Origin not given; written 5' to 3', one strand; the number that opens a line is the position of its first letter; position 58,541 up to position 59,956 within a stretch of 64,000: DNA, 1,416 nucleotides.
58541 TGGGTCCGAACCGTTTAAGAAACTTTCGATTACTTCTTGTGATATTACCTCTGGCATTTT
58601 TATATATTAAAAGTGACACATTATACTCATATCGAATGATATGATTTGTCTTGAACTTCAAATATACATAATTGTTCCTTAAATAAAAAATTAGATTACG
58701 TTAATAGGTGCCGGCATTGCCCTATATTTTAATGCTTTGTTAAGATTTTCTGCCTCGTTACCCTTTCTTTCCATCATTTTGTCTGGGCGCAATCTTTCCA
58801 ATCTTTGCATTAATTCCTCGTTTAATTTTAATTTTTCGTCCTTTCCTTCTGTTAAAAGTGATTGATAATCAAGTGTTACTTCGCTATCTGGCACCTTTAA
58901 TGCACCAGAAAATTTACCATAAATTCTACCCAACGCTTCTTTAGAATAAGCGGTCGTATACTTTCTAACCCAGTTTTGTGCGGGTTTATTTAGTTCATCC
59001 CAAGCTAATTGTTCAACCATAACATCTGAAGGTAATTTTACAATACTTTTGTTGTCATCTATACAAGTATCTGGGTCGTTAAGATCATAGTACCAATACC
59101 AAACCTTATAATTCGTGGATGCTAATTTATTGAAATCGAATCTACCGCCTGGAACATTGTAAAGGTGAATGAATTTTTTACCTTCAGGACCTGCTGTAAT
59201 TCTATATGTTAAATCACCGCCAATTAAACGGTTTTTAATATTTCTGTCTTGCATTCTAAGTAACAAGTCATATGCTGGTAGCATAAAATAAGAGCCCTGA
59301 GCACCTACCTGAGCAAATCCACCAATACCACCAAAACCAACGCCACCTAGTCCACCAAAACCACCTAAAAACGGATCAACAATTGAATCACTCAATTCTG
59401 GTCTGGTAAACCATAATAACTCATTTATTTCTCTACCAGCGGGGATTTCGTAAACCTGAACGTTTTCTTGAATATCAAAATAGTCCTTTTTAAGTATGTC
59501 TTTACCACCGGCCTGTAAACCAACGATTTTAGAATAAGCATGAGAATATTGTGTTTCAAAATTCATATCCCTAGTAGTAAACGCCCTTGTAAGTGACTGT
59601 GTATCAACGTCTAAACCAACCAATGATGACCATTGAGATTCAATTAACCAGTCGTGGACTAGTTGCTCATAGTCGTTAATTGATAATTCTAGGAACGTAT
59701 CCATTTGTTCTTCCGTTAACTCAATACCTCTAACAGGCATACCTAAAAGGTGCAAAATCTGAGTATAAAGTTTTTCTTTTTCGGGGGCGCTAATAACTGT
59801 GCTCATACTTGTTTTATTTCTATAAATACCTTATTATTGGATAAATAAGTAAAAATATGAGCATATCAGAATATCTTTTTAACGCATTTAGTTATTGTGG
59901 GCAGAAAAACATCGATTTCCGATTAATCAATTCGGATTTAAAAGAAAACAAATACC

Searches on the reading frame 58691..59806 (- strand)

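Call 38: search_protein_families(library=phrogs, proteins=[window:58691-59806:-], max_evalue=0.001)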
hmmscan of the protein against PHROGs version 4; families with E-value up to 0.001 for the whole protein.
window:58691-59806:- (371 aa): 1 family
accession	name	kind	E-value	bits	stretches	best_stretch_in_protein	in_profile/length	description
phrog_211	-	connector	3.5e-11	43.1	1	273-337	902-964/976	head-tail adaptor Ad2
